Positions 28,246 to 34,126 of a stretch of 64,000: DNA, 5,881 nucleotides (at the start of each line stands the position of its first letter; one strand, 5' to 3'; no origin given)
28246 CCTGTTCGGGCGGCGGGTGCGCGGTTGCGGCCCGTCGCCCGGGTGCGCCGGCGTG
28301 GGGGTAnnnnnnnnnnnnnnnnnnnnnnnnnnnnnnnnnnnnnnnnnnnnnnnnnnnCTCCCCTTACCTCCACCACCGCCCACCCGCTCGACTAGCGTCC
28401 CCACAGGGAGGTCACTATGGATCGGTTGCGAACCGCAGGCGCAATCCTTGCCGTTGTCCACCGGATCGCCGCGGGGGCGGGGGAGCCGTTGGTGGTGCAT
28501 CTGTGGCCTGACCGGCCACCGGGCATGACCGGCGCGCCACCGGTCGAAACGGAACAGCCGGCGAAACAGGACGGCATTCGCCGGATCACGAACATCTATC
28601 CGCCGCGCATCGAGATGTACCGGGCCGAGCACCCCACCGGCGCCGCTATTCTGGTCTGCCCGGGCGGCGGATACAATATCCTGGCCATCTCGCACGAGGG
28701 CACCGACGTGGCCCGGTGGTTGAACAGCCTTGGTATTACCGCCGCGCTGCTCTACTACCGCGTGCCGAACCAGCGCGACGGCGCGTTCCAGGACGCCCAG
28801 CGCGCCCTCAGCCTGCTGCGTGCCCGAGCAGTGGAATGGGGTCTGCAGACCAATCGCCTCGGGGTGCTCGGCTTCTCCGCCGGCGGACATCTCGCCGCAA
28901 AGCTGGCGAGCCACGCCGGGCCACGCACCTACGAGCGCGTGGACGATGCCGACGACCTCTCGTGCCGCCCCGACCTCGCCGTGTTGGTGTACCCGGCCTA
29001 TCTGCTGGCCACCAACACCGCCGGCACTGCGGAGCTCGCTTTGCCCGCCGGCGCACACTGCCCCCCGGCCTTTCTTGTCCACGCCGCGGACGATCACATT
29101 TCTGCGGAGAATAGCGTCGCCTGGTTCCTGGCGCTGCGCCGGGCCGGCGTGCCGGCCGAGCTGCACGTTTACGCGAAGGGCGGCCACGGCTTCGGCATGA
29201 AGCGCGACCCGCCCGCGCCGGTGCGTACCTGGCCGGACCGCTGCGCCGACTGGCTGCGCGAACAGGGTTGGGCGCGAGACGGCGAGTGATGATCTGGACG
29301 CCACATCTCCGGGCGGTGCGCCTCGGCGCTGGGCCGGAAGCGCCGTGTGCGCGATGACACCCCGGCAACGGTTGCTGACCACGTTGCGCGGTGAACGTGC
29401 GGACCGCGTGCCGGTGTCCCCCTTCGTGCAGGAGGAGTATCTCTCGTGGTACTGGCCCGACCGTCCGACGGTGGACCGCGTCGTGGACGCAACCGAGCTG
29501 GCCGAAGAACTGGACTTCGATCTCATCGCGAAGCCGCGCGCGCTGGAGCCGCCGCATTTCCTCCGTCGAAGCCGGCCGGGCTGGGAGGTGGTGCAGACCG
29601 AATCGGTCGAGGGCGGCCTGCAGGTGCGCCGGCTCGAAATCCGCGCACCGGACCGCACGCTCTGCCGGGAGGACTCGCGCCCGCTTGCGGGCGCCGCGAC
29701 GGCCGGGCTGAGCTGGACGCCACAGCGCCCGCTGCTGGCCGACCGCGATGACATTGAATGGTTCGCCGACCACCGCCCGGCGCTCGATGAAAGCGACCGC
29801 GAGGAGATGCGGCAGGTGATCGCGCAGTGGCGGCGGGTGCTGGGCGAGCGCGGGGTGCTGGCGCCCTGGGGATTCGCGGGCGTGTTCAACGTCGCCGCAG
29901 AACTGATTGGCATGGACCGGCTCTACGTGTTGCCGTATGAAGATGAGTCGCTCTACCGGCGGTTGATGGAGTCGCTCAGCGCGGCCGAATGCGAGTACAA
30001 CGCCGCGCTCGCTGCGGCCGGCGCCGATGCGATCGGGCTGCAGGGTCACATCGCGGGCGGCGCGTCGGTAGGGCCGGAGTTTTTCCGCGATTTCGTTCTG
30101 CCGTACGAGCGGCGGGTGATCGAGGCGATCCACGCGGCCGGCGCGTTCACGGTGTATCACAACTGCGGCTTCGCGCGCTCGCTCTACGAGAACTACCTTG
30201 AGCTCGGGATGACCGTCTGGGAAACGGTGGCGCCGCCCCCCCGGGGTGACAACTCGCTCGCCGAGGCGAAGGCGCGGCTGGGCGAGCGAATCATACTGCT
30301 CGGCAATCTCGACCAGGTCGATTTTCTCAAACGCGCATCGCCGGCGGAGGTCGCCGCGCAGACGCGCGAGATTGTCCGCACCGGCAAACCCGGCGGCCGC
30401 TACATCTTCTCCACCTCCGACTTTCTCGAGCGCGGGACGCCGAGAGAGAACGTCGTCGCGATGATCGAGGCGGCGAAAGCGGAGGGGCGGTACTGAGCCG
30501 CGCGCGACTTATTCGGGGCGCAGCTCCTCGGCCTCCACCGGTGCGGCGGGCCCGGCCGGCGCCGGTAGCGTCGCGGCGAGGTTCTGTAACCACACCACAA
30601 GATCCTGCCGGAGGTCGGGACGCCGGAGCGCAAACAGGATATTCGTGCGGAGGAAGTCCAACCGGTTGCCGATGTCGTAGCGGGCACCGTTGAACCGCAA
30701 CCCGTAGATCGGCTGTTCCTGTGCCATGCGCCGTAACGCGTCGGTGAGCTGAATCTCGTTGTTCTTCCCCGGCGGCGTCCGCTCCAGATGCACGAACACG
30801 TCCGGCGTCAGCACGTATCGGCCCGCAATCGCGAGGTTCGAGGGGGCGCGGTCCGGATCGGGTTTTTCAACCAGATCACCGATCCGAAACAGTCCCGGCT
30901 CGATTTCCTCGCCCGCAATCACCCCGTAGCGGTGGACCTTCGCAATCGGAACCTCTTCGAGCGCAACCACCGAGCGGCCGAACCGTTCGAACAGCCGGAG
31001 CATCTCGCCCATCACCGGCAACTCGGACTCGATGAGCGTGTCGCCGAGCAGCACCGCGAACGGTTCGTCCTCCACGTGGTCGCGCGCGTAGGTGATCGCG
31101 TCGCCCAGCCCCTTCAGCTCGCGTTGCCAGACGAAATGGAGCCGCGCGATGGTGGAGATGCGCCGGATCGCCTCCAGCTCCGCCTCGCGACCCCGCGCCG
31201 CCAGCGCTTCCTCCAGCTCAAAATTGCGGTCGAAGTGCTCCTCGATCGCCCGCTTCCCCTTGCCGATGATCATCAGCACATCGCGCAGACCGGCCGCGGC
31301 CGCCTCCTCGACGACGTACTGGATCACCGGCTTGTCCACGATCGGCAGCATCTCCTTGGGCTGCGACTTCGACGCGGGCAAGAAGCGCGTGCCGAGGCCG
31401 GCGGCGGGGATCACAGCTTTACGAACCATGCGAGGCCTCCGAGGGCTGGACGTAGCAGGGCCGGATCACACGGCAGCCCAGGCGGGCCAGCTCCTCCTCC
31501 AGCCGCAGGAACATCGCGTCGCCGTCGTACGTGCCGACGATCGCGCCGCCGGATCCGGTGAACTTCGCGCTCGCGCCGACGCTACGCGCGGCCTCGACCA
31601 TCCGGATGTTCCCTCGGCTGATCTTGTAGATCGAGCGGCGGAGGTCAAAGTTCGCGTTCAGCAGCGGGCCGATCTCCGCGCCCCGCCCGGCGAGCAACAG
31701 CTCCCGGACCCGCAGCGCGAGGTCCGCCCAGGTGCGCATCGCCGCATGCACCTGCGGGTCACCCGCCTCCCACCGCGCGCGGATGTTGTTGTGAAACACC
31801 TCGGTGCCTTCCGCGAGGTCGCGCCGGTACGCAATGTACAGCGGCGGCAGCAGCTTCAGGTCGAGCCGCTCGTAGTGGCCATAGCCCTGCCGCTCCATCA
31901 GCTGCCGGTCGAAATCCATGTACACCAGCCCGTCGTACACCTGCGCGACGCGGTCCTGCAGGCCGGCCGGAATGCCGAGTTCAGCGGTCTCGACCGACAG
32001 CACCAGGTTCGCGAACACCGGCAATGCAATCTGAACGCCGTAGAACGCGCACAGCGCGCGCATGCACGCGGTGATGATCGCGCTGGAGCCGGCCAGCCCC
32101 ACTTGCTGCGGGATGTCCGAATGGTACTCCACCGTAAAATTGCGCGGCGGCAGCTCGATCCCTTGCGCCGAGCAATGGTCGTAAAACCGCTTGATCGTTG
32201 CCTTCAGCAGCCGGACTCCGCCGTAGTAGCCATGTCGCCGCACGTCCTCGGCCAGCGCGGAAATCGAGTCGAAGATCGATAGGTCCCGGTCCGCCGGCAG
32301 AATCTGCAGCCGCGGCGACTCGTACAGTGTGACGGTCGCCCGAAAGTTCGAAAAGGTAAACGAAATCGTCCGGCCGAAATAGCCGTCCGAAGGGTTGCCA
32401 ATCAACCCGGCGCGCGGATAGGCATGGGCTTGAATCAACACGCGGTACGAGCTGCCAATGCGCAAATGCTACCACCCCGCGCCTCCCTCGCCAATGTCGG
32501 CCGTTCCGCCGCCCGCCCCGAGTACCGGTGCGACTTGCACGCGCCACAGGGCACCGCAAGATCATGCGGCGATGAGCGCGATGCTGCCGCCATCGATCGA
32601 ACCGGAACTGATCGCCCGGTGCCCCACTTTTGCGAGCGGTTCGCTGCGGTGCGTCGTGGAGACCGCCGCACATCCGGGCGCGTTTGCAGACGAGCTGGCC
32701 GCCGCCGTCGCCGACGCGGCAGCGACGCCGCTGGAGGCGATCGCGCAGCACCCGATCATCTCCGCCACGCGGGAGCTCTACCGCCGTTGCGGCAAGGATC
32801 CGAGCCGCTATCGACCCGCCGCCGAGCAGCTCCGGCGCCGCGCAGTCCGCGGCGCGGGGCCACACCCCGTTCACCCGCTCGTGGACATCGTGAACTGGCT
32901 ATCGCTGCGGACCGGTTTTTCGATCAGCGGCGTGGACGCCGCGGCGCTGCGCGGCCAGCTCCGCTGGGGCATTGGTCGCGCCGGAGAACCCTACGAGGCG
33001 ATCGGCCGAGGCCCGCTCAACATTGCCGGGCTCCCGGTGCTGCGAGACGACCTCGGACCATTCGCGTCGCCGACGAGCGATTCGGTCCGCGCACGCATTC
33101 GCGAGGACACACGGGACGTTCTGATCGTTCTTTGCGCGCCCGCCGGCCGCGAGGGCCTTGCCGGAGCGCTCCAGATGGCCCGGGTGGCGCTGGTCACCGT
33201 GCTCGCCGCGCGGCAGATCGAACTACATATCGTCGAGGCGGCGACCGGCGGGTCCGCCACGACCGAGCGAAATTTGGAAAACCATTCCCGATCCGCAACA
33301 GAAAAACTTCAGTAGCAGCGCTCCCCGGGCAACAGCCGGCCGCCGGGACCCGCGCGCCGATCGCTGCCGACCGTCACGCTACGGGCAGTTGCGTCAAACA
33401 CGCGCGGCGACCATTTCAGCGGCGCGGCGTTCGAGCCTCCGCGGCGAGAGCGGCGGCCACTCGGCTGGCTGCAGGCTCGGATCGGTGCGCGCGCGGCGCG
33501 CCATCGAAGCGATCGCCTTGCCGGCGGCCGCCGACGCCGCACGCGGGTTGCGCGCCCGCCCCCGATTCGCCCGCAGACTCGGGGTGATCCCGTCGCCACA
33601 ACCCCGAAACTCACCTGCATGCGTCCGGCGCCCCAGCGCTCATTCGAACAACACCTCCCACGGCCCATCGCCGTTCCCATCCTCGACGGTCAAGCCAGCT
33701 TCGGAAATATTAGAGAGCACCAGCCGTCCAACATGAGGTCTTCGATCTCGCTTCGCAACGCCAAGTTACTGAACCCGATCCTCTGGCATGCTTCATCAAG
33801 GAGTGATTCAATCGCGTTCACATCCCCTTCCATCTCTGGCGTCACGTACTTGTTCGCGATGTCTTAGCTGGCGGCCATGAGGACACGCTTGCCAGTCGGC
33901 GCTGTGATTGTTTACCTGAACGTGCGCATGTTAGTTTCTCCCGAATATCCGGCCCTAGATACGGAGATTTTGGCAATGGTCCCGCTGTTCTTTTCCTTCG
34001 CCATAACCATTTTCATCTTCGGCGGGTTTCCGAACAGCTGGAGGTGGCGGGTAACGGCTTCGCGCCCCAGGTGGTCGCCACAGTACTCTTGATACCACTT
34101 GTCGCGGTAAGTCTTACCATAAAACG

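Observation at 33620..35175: Compositionally foreign low-GC islet spliced onto the 3' end of the heme biosynthesis operon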

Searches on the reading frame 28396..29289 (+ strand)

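Call 20: search_protein_families(library=pfam, proteins=[window:28396-29289:+], max_evalue=0.001)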
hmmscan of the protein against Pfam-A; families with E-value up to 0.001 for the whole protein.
window:28396-29289:+ (297 aa): 4 families
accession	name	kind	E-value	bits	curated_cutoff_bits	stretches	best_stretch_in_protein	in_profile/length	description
PF07859.19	Abhydrolase_3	-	2.7e-13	50.6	25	1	90-208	6-115/210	alpha/beta hydrolase fold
PF20434.5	BD-FAE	-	5.9e-09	36.2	26.8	1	113-173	47-109/215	BD-FAE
PF00326.27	Peptidase_S9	-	7e-09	35.9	22.6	1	223-271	145-194/213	Prolyl oligopeptidase family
PF01738.24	DLH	-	5e-06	26.7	21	0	218-272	140-194/217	Dienelactone hydrolase family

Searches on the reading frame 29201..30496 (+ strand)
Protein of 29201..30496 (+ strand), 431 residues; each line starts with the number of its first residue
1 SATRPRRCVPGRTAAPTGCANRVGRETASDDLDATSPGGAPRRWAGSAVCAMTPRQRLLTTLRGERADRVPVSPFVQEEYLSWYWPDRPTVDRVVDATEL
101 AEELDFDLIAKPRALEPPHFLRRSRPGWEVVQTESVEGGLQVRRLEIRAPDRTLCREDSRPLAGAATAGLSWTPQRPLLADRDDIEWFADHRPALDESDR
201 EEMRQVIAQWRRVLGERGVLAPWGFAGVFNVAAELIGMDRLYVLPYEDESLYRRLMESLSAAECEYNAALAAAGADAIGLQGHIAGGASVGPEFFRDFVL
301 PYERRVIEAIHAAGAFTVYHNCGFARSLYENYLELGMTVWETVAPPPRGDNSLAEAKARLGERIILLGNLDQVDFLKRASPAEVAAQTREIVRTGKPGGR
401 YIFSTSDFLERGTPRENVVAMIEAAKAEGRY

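Call 20: search_protein_families(library=pfam, proteins=[window:29201-30496:+], max_evalue=0.001)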
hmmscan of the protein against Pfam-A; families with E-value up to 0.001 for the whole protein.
window:29201-30496:+ (431 aa): 1 family
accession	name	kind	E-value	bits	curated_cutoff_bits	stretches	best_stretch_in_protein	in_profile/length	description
PF01208.23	URO-D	-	2.6e-30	106.1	23.9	1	224-426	141-344/346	Uroporphyrinogen decarboxylase (URO-D)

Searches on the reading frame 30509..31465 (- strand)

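Call 20: search_protein_families(library=pfam, proteins=[window:30509-31465:-], max_evalue=0.001)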
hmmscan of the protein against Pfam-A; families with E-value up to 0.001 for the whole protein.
window:30509-31465:- (318 aa): 2 families
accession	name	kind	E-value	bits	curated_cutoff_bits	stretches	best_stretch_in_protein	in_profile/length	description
PF00483.29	NTP_transferase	-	9.4e-30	104.4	21.2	1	16-274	1-238/245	Nucleotidyl transferase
PF12804.13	NTP_transf_3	-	2.5e-06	28.2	27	1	17-143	1-96/160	MobA-like NTP transferase domain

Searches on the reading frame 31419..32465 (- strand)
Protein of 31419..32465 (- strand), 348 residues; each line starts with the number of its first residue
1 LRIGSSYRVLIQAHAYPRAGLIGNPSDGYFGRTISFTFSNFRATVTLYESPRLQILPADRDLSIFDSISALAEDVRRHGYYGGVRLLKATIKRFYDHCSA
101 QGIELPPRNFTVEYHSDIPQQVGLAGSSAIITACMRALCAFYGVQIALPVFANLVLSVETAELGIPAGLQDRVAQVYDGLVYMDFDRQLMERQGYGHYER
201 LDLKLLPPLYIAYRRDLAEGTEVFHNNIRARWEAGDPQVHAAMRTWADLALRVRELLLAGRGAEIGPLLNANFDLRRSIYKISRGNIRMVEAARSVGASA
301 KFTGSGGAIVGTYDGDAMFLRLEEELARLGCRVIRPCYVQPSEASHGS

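Call 20: search_protein_families(library=pfam, proteins=[window:31419-32465:-], max_evalue=0.001)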
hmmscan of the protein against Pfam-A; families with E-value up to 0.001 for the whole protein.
window:31419-32465:- (348 aa): 1 family
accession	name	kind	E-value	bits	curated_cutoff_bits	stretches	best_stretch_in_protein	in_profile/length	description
PF00288.32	GHMP_kinases_N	-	4.3e-12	46.5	22.3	1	87-179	3-87/87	GHMP kinases N terminal domain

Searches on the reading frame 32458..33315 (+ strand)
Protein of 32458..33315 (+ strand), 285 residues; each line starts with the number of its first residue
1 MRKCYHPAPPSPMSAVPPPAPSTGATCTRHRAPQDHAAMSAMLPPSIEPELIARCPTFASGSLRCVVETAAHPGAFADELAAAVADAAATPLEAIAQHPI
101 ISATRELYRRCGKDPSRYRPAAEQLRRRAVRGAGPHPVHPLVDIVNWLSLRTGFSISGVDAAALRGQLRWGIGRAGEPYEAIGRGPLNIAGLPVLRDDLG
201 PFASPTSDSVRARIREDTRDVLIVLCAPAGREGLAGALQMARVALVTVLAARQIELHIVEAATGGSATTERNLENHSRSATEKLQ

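Call 4: search_protein_families(library=pfam, proteins=[window:32458-33315:+], max_evalue=1)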
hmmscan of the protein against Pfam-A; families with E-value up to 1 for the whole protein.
window:32458-33315:+ (285 aa): 1 family
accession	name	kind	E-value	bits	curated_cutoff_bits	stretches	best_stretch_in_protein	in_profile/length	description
PF03483.22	B3_4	-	7.9e-13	48.8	29.3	1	104-226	2-125/174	B3/4 domain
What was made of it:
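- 32458..33315 (+): B3/B4-domain gene, intact, convergent with hemE. It forms the right flank. Pfam B3_4, E 7.9e-13 (call 4).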

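Call 76: find_encoding_contigs(protein=window:32458-33315:+, flank=5000, max_places=6)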
Protein window:32458-33315:+ (285 aa): no gene with exactly this product is on record in the collection.

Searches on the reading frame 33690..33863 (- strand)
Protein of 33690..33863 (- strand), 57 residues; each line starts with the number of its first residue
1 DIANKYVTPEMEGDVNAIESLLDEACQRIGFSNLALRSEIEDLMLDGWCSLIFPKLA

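Call 4: search_protein_families(library=pfam, proteins=[window:33690-33845:-], max_evalue=1)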
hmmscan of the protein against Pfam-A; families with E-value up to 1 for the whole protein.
window:33690-33845:- (51 aa): 1 family
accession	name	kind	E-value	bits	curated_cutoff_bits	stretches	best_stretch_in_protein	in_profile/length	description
PF08280.17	HTH_Mga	-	0.15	12.5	23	1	16-37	22-43/59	M protein trans-acting positive regulator (MGA) HTH domain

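Call 6: search_protein_families(library=phrogs, proteins=[window:33690-33845:-], max_evalue=1)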
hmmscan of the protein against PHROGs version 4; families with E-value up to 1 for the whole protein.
window:33690-33845:- (51 aa): 0 families

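Call 30: search_protein_families(library=padloc, proteins=[window:33690-33863:-], max_evalue=1)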
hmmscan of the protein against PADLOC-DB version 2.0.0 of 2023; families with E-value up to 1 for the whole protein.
window:33690-33863:- (57 aa): 0 families
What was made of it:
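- PADLOC gives no hits (call 30).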

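Call 31: search_protein_families(library=ncbifam, proteins=[window:33690-33863:-], max_evalue=1)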
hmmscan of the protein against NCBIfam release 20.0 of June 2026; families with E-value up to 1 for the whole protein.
window:33690-33863:- (57 aa): 1 family
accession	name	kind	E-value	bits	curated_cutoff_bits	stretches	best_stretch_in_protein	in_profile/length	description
NF033781.1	chaper_CopP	exception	0.069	13.3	112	1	4-47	19-60/65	copper-binding metallochaperone CopP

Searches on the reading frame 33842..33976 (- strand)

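Call 4: search_protein_families(library=pfam, proteins=[window:33842-33976:-], max_evalue=1)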
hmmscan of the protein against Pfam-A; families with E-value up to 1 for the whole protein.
window:33842-33976:- (44 aa): 1 family
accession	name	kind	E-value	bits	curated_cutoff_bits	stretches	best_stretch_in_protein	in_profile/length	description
PF24034.1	DUF7343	-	0.12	12.7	27.6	1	18-42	14-38/62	Domain of unknown function (DUF7343)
